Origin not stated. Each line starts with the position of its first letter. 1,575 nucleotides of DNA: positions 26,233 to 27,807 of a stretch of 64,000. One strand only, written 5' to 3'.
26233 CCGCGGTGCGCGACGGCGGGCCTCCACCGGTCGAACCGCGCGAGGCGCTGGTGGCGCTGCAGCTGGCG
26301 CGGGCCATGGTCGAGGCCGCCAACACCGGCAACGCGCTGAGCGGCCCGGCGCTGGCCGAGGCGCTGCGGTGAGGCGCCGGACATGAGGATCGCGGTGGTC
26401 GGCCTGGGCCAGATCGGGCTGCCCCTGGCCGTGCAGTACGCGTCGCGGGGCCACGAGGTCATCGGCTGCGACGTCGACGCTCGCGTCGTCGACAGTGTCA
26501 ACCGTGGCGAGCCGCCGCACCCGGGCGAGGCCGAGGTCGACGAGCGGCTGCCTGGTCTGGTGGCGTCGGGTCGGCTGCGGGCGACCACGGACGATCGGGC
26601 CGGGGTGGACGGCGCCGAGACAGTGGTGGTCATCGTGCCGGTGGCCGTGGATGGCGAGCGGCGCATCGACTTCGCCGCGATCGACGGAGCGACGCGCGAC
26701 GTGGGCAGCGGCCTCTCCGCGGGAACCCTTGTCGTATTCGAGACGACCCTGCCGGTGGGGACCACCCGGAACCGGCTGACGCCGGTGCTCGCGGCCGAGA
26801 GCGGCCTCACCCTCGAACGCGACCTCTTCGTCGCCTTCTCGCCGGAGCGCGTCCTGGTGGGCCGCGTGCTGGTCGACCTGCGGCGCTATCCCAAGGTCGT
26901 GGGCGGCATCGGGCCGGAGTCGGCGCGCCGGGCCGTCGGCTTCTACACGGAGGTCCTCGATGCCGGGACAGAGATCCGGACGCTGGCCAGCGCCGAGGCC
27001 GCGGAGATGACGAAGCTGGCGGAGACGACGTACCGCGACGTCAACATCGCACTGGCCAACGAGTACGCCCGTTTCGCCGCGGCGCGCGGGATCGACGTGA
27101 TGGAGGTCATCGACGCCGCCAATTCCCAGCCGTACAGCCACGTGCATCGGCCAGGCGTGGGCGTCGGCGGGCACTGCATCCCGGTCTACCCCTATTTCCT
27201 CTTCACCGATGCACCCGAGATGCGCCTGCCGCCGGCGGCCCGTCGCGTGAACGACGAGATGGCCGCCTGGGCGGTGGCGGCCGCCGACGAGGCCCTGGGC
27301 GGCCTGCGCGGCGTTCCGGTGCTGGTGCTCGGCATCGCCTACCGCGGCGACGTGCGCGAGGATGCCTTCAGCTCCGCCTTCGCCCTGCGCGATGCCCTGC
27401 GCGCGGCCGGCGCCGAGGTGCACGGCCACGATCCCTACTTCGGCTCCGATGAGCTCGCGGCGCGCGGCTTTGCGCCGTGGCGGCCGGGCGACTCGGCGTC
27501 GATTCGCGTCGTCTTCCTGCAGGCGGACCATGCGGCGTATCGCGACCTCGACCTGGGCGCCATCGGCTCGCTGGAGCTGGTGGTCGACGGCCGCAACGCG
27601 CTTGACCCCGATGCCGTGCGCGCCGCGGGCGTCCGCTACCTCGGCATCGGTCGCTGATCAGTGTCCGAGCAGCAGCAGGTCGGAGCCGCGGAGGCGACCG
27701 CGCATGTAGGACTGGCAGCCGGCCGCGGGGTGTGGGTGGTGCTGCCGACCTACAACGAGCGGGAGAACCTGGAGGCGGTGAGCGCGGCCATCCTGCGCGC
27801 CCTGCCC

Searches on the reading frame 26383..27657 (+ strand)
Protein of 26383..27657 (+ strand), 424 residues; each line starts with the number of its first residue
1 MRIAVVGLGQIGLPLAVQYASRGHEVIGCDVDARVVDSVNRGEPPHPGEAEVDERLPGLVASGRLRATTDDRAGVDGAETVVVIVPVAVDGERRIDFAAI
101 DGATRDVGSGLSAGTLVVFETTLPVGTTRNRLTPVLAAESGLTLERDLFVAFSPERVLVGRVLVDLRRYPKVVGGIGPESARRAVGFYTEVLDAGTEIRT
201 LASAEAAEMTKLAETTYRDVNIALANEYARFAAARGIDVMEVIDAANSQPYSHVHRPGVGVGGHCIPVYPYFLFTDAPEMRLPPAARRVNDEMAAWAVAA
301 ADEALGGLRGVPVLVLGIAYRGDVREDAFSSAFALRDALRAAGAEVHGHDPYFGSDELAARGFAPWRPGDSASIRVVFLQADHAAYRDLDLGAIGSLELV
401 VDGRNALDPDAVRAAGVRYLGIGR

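Call 22: search_protein_families(library=pfam, proteins=[window:26383-27657:+], max_evalue=0.001)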
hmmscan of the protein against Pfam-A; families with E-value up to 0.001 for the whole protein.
window:26383-27657:+ (424 aa): 5 families
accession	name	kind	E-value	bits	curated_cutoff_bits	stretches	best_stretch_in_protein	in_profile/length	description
PF03721.20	UDPG_MGDP_dh_N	-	2.7e-32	112.3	27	1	1-182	1-181/187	UDP-glucose/GDP-mannose dehydrogenase family, NAD binding domain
PF00984.24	UDPG_MGDP_dh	-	3.4e-23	82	25.4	1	205-288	1-90/94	UDP-glucose/GDP-mannose dehydrogenase family, central domain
PF03720.21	UDPG_MGDP_dh_C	-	2.7e-09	37.7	30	1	314-409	1-103/103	UDP-glucose/GDP-mannose dehydrogenase family, UDP binding domain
PF03446.21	NAD_binding_2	-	7.1e-05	23.3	21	1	2-130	1-102/161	NAD binding domain of 6-phosphogluconate dehydrogenase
PF01210.29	NAD_Gly3P_dh_N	-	0.00016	22.1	23.1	1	3-88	2-80/158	NAD-dependent glycerol-3-phosphate dehydrogenase N-terminus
